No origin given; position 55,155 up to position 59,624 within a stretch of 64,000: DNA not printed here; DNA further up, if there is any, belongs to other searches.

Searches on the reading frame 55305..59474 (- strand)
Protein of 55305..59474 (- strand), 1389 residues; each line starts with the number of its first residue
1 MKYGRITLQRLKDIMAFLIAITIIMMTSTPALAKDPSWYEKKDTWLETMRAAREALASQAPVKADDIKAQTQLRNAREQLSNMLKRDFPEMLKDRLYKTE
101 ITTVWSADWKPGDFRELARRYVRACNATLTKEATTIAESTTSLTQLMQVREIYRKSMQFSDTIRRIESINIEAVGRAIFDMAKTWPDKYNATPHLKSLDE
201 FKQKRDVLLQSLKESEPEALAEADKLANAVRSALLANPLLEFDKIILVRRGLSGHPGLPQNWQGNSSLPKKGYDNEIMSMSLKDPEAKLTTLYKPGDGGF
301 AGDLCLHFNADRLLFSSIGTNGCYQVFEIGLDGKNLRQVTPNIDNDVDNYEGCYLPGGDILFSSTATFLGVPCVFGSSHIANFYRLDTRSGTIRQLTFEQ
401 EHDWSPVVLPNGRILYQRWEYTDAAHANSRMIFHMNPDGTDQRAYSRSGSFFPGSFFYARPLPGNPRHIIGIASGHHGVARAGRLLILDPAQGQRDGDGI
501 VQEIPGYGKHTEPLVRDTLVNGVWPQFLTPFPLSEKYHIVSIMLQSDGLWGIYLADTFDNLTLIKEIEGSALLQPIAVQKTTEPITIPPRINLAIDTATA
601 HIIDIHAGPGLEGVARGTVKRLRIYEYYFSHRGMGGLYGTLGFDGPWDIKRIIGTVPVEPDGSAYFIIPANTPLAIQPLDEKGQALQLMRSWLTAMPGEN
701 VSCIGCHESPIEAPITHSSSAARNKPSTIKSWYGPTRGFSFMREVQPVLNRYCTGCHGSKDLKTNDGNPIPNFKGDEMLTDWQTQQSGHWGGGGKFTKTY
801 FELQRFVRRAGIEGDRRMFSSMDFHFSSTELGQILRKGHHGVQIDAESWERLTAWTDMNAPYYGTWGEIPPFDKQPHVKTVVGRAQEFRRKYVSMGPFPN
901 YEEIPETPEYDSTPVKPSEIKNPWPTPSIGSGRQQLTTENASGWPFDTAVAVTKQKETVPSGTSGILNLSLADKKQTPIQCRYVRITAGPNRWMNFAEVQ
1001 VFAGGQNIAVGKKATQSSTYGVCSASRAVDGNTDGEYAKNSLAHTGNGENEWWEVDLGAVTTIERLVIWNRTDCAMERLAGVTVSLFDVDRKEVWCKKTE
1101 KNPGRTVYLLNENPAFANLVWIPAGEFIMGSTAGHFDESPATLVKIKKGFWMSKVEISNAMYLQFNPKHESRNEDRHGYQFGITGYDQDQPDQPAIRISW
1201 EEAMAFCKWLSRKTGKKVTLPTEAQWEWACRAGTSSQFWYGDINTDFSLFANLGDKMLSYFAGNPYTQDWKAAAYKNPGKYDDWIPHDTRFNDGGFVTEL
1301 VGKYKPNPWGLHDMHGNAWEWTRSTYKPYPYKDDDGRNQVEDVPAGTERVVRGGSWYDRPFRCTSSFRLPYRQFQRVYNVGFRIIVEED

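Call 12: search_protein_families(library=pfam, proteins=[window:55305-59474:-], max_evalue=0.001)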
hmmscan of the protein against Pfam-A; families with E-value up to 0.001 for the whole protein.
window:55305-59474:- (1389 aa): 4 families
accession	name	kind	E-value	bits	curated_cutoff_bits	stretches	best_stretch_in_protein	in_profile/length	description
PF03781.23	FGE-sulfatase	-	1.6e-44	152.9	23.3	1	1118-1385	4-254/255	Sulfatase-modifying factor enzyme 1-like domain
PF18582.6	HZS_alpha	-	1.2e-32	112.8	26.6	1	617-708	1-98/98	Hydrazine synthase alpha subunit middle domain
PF22633.2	F5_F8_type_C_2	-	2.3e-14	54.2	27.8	1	1027-1107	1-76/91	NedA-like, galactose-binding domain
PF00754.31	F5_F8_type_C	-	1.9e-08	34.9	28.2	1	1014-1085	2-69/127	F5/8 type C domain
